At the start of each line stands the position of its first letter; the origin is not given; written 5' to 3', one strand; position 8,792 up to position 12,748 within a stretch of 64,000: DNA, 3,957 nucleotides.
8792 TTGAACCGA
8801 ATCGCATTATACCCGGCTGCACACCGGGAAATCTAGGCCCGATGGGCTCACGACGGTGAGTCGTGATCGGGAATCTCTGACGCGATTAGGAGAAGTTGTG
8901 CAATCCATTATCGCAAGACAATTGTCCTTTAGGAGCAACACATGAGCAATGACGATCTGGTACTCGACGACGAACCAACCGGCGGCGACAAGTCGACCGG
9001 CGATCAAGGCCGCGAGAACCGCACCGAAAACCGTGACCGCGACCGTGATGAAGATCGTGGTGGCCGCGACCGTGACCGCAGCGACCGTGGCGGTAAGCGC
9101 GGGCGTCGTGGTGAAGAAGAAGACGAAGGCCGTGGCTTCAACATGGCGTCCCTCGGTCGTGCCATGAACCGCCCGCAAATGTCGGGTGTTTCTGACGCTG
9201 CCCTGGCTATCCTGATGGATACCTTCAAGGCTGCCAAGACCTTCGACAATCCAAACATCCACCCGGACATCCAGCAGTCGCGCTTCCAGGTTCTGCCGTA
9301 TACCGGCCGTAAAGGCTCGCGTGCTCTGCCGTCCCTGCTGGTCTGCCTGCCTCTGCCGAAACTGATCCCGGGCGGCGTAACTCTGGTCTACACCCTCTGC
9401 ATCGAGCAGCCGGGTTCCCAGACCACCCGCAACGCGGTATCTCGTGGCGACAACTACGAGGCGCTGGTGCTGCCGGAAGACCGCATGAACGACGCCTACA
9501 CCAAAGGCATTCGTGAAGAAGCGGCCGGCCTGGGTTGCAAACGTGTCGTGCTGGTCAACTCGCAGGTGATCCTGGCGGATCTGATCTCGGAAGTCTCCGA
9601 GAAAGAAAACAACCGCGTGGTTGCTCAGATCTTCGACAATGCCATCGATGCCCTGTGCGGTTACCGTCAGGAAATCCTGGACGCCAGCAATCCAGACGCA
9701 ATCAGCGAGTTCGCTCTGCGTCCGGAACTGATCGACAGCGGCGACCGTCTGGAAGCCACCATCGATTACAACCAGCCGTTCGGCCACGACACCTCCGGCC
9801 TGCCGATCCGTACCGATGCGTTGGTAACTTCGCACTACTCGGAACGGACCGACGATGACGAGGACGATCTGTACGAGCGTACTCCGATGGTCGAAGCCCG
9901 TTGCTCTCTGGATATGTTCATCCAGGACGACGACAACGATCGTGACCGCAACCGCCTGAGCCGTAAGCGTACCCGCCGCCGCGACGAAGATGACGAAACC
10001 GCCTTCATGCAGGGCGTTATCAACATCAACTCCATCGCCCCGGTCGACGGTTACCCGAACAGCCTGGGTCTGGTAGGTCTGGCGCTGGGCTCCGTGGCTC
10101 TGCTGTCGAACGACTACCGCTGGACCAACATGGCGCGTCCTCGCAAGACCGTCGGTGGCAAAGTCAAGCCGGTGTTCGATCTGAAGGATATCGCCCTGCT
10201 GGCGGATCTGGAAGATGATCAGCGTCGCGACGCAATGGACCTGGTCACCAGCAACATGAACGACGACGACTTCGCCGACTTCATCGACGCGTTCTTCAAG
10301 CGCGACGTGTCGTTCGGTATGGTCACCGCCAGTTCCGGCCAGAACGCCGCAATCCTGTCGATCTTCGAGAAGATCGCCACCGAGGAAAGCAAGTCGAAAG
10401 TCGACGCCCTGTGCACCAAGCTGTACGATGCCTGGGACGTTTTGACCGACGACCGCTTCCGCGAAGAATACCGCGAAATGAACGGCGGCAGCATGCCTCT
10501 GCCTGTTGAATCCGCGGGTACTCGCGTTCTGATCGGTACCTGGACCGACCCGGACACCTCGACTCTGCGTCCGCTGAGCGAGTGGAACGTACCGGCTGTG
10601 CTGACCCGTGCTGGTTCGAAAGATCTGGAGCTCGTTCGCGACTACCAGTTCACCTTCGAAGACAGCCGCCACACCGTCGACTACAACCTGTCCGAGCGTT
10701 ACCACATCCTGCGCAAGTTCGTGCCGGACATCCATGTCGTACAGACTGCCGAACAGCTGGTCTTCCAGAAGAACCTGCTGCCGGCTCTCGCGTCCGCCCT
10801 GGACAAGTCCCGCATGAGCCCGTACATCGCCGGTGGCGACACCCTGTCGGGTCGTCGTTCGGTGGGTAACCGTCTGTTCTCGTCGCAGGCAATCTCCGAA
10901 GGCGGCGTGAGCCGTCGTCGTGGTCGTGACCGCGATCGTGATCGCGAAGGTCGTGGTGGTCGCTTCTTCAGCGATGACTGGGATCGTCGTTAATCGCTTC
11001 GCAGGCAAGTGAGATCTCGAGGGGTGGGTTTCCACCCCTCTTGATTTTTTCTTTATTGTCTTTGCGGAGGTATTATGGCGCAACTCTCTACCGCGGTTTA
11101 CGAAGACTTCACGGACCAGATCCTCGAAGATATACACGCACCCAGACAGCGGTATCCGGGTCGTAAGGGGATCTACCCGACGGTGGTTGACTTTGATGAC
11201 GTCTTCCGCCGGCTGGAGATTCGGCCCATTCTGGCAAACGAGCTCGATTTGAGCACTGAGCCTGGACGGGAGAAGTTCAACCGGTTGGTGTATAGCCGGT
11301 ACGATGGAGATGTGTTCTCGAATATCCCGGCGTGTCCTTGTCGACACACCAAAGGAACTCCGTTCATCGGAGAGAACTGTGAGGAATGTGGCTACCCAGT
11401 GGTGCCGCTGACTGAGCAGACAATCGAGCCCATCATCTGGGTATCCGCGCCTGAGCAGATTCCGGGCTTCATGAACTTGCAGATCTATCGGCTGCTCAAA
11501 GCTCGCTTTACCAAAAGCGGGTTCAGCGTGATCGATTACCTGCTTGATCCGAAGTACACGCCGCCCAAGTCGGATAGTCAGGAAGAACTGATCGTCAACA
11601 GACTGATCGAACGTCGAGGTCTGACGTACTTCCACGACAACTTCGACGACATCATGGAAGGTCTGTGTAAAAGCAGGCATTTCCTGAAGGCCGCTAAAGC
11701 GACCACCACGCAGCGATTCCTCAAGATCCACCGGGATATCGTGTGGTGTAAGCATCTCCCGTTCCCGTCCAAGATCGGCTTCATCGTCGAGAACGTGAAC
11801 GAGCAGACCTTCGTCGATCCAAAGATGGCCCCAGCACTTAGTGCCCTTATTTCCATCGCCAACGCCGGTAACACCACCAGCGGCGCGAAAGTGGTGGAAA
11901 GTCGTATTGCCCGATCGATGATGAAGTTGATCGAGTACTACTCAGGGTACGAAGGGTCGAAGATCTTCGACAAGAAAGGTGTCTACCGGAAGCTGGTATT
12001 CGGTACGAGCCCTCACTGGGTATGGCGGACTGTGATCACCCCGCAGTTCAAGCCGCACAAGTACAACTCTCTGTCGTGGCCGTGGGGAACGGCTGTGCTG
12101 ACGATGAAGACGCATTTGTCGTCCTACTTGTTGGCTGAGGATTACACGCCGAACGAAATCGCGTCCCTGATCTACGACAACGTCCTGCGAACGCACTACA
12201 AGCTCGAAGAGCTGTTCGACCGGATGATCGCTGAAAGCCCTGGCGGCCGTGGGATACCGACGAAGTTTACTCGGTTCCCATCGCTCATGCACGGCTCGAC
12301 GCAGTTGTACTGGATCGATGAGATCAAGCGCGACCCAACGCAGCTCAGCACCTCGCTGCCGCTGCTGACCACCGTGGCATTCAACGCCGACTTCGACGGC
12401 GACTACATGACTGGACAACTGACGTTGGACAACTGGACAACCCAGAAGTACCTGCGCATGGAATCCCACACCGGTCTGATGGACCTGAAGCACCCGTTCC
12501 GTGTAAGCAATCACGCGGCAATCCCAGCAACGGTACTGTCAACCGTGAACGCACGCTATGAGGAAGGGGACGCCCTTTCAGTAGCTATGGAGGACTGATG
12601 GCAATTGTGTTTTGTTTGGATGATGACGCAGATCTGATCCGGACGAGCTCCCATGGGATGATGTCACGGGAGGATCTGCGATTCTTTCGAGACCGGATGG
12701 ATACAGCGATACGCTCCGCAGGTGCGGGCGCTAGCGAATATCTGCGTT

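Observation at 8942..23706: Shared Arg/Asp mixed-charge tails on chimallin, PicA and the gp70-like protein: possible nuclear-shell address or condensate code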

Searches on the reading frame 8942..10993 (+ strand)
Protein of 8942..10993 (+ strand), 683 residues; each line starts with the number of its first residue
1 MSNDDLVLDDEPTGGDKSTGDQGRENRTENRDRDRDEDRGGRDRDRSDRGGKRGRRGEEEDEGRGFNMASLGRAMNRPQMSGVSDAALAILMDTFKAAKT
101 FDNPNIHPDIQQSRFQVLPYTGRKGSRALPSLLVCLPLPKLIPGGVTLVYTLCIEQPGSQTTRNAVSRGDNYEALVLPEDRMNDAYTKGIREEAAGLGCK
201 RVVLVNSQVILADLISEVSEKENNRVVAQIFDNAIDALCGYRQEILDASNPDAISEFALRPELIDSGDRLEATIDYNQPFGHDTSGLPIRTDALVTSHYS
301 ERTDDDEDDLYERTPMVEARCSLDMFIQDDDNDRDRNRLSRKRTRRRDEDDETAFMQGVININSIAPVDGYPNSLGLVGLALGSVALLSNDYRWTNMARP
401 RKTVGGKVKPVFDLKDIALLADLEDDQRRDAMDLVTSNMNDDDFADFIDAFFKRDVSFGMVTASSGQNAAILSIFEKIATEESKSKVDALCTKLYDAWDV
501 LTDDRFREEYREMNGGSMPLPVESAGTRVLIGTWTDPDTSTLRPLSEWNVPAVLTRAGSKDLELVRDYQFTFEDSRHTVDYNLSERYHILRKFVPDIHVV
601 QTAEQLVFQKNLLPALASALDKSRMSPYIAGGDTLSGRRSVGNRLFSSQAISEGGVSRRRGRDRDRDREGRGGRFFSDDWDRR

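Call 3: search_protein_families(library=pfam, proteins=[window:8942-10993:+], max_evalue=0.01)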
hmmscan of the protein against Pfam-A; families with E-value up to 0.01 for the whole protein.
window:8942-10993:+ (683 aa): 1 family
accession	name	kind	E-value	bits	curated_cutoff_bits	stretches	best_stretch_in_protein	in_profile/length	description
PF25677.1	Chimallin_Phikzvirus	-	3.5e-06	25.9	27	1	257-625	221-572/627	Phikzvirus chimallin family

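Call 4: search_protein_families(library=phrogs, proteins=[window:8942-10993:+], max_evalue=0.001)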
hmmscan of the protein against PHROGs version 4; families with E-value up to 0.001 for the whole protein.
window:8942-10993:+ (683 aa): 1 family
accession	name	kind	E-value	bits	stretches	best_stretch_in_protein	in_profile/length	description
phrog_4795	-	DNA, RNA and nucleotide metabolism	9.4e-25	88.2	1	66-624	65-620/677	nuclear shell protein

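Call 5: search_dna_similar(query=window:8942-10993:+, collection=phages, mode=protein, max_rows=60, rows=spread)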
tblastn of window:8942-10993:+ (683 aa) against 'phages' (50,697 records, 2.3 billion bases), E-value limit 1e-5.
No match.

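Call 9: find_homologous_proteins(query=window:8942-10993:+)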
Query window:8942-10993:+ (683 aa): 12 proteins with E <= 0.001 among 8000 candidates.
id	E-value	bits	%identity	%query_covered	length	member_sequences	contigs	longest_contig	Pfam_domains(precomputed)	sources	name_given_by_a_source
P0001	0.0e+0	1514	98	100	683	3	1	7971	PF25677.3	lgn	-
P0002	0.0e+0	1132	72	100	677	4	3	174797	PF25677.3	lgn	-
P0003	0.0e+0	1116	76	93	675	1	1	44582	PF25677.3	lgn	-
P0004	2.5e-266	903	64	87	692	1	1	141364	PF25677.3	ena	-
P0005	2.5e-266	903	60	99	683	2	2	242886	PF25677.3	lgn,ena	-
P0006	1.3e-262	891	64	87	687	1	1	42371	PF25677.3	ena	-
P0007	1.5e-261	888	63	86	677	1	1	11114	PF25677.3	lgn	-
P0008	2.7e-245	834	58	97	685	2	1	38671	PF25677.3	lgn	-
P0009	8.8e-217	740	54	87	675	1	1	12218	PF25677.3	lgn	-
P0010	9.6e-143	495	42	90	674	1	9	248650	PF25677.3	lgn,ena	-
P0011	1.0e-131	459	39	86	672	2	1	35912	PF25677.3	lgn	-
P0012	3.5e-131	457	39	86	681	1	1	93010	PF25677.3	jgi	jgi:hypothetical protein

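Call 10: find_related_loci(query=window:8942-10993:+, collection=viral_contigs, flank=10000)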
Query window:8942-10993:+ (683 aa) in viral_contigs; peptide patterns used: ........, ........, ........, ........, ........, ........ (x = any residue, [..] = any of these).
5 stretches matched a pattern, but none encodes a relative of the query by tblastn (E <= 1e-3).

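Call 63: search_solved_structures(query=A1, show_alignments=2, max_evalue=0.001)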
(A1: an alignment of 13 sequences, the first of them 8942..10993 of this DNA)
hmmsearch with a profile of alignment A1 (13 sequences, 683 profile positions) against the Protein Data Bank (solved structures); distinct sequences matched with E-value up to 0.001: 3.
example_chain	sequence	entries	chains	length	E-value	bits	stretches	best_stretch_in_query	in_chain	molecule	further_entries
8igg_E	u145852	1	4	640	0.00011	23.9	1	266-653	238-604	Chimallin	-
7sqq_A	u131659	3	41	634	0.00011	23.8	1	266-653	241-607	Chimallin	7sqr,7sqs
8fne_A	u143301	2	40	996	0.00013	23.5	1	115-477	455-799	Maltose/maltodextrin-binding periplasmic protein, PhuN | Maltose/maltodextrin-binding periplasmic protein, phiPA3 PhuN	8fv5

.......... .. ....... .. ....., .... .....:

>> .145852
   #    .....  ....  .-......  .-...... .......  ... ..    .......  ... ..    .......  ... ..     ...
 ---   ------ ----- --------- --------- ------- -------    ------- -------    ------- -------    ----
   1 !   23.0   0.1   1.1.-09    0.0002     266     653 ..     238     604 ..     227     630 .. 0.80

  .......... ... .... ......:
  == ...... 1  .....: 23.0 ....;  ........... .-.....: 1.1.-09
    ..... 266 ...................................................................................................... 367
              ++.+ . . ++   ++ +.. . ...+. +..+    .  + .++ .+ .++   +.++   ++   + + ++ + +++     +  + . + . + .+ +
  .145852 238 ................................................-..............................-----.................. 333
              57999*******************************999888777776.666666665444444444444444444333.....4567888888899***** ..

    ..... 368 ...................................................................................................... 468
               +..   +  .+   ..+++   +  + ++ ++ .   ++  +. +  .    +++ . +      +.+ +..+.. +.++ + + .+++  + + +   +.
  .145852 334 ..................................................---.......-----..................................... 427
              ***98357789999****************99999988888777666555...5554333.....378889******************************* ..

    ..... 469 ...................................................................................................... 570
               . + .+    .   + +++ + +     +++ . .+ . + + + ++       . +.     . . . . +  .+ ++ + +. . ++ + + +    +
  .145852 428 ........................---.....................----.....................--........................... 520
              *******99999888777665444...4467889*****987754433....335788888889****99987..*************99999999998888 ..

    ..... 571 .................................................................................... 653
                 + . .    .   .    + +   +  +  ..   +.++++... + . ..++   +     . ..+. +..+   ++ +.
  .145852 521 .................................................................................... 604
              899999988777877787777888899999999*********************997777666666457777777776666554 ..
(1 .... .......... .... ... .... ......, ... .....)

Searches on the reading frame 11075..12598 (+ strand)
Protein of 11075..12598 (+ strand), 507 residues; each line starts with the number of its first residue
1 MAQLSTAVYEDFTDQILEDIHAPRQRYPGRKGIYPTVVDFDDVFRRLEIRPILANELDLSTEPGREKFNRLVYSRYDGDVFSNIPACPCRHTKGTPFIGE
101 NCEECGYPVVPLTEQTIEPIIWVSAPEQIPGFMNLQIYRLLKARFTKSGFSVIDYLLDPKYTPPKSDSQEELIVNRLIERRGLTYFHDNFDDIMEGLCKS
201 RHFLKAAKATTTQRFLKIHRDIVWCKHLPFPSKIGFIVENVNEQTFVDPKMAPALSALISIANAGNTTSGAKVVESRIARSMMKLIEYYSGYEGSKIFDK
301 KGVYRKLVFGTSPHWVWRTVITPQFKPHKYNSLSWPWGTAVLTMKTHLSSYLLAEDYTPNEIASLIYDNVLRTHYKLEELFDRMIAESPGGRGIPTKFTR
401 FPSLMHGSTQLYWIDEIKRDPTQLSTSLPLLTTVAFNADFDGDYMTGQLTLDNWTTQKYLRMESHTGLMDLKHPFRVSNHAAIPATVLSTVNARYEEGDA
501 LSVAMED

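Call 3: search_protein_families(library=pfam, proteins=[window:11075-12598:+], max_evalue=0.01)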
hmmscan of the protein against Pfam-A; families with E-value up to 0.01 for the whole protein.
window:11075-12598:+ (507 aa): 0 families

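Call 4: search_protein_families(library=phrogs, proteins=[window:11075-12598:+], max_evalue=0.001)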
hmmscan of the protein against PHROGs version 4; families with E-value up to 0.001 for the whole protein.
window:11075-12598:+ (507 aa): 1 family
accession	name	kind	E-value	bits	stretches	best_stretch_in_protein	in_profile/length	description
phrog_2987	-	DNA, RNA and nucleotide metabolism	1.3e-126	424.1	1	32-494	2-473/478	RNA polymerase beta subunit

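Call 7: search_dna_similar(query=window:11075-12598:+, collection=phages, mode=protein, max_rows=30)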
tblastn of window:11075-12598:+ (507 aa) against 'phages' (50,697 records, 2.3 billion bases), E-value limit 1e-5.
Records with a match: 289; places in all: 289; records where one place covers at least 80% of the query: 227.
Best place of each record, by identity: <60% 289.
By first word of the organism name: Pseudomonas 80; Erwinia 62; Salmonella 24; Vibrio 23; Serratia 21; Aeromonas 19; Klebsiella 16; Ralstonia 13; Burkholderia 4; Escherichia 4; and 14 more.
By host as written in the record: Erwinia amylovora 35; Pseudomonas aeruginosa 32; - 30; Erwinia amylovora ATCC 29780 19; Klebsiella pneumoniae 14; Aeromonas hydrophila 9; Pseudomonas aeruginosa PAO1 8; Ralstonia solanacearum 6; and 77 more.
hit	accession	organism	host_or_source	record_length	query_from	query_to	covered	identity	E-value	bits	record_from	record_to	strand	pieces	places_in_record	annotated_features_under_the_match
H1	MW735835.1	Pseudomonas phage pPa_SNUABM_DT01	Pseudomonas aeruginosa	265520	30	503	93%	36.3%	4e-95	321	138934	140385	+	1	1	putative non-virion-associated RNA polymerase subunit beta/beta'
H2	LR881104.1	Klebsiella phage vB_KvM-Eowyn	-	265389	28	489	91%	34.0%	5e-79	275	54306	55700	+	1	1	rpoBC: RpoBC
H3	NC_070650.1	Klebsiella phage vB_KvM-Eowyn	-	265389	28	489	91%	34.0%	5e-79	275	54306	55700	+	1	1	rpoBC: RpoBC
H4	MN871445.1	Serratia phage KpHz_2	Klebsiella pneumoniae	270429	28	489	91%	34.0%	5e-79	275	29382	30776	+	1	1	record has no annotation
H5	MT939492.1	Xanthomonas phage Xoo-sp14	Xanthomonas oryzae pv. oryzae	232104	37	491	90%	33.8%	1e-73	259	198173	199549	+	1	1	RNA polymerase beta subunit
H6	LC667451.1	Burkholderia phage FLC9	Burkholderia glumae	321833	21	490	93%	32.2%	2e-77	270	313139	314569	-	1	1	hypothetical protein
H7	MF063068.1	Pseudomonas phage Noxifer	Pseudomonas fluorescens SBW25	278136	22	491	93%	32.2%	4e-64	231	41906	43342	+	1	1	non-virion DNA-dependent RNA polymerase subunit beta'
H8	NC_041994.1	Pseudomonas phage Noxifer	Pseudomonas fluorescens SBW25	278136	22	491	93%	32.2%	4e-64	231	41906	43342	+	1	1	RNA polymerase beta subunit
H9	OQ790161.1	Xanthomonas phage RTH11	Xanthomonas sp.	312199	32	491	91%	32.1%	3e-74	261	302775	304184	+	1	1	RNA polymerase beta subunit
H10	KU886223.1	Erwinia phage vB_EamM_Simmy50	Erwinia amylovora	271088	16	492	94%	30.1%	2e-63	229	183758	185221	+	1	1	putative RNA polymerase beta prime subunit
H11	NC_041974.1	Erwinia phage vB_EamM_Simmy50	Erwinia amylovora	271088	16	492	94%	30.1%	2e-63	229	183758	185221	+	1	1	RNA polymerase beta subunit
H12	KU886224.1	Erwinia phage vB_EamM_RAY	Erwinia amylovora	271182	16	492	94%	30.1%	2e-63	229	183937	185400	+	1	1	putative nvRNAP beta' subunit 1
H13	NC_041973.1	Erwinia phage vB_EamM_RAY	Erwinia amylovora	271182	16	492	94%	30.1%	2e-63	229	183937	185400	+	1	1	RNA polymerase beta subunit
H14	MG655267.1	Erwinia phage vB_EamM_Bosolaphorus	Erwinia amylovora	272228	16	492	94%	30.1%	2e-63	229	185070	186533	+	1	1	putative DNA-directed RNA polymerase beta subunit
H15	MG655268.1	Erwinia phage vB_EamM_Desertfox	Erwinia amylovora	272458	16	492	94%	30.1%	2e-63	229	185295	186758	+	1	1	putative DNA-directed RNA polymerase beta subunit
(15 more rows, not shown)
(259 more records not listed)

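Call 50: get_annotated_region(hit=H5, flank=13000)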
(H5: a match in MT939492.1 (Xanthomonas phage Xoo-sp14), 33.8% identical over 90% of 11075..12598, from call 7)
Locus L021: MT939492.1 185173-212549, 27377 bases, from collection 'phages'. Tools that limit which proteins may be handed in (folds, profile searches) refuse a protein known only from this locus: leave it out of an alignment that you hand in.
description: Xanthomonas phage Xoo-sp14, complete genome.
organism: Xanthomonas phage Xoo-sp14 (NCBI taxid 2769337)
taxonomy: Viruses; Duplodnaviria; Heunggongvirae; Uroviricota; Caudoviricetes
host: Xanthomonas oryzae pv. oryzae; source: soil; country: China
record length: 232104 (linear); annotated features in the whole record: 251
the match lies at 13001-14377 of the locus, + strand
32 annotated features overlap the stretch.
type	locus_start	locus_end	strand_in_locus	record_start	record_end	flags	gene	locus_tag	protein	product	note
CDS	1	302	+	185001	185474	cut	-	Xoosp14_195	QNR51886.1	hypothetical protein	-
CDS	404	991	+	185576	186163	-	-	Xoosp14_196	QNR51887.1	hypothetical protein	-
CDS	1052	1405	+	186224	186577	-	-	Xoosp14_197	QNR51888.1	hypothetical protein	-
CDS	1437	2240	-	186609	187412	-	-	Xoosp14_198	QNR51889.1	hypothetical protein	-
CDS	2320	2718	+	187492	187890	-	-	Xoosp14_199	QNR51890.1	hypothetical protein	-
CDS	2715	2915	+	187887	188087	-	-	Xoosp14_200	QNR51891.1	hypothetical protein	-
CDS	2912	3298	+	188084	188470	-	-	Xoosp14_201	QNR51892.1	hypothetical protein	-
CDS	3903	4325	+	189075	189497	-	-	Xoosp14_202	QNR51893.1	hypothetical protein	-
CDS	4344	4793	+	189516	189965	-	-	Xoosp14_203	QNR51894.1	hypothetical protein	-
CDS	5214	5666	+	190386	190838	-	-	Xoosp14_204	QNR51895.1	hypothetical protein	-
CDS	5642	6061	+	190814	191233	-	-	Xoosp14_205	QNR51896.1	hypothetical protein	-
CDS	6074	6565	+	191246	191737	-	-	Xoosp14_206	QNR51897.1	hypothetical protein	-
CDS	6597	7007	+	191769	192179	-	-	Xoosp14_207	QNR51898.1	hypothetical protein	-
CDS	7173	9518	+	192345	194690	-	-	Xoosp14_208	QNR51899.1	hypothetical protein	-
CDS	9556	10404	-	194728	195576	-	-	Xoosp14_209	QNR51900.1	hypothetical protein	-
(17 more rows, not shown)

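Call 51: get_annotated_region(hit=H6, flank=13000)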
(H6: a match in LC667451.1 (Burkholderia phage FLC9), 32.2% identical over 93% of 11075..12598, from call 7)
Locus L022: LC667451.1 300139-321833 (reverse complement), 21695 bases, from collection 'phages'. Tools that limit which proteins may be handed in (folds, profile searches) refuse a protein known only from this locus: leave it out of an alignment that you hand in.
description: Burkholderia phage FLC9 DNA, complete genome.
organism: Burkholderia phage FLC9 (NCBI taxid 2906467)
taxonomy: Viruses; Duplodnaviria; Heunggongvirae; Uroviricota; Caudoviricetes
host: Burkholderia glumae; source: -; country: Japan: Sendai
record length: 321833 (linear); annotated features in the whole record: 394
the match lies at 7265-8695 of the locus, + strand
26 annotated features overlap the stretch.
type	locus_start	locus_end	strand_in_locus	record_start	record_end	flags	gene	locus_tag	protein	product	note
CDS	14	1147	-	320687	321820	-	-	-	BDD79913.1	hypothetical protein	FLC9_gp394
CDS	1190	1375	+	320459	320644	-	-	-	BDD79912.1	hypothetical protein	FLC9_gp393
CDS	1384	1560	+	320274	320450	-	-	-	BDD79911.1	hypothetical protein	FLC9_gp392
CDS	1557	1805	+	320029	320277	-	-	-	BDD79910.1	hypothetical protein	FLC9_gp391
CDS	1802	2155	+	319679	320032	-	-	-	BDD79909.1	hypothetical protein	FLC9_gp390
CDS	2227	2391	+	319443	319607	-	-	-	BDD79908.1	hypothetical protein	FLC9_gp389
CDS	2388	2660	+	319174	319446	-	-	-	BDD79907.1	hypothetical protein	FLC9_gp388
CDS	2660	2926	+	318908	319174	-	-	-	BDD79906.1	hypothetical protein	FLC9_gp387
CDS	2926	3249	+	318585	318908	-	-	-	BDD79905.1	hypothetical protein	FLC9_gp386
CDS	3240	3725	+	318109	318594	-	-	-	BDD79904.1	hypothetical protein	FLC9_gp385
CDS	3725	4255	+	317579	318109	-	-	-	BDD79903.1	hypothetical protein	FLC9_gp384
CDS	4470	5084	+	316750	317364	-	-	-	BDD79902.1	hypothetical protein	FLC9_gp383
CDS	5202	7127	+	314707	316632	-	-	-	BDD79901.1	hypothetical protein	FLC9_gp382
CDS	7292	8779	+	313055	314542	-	-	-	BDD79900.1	hypothetical protein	FLC9_gp381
CDS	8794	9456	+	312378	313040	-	-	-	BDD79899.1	hypothetical protein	FLC9_gp380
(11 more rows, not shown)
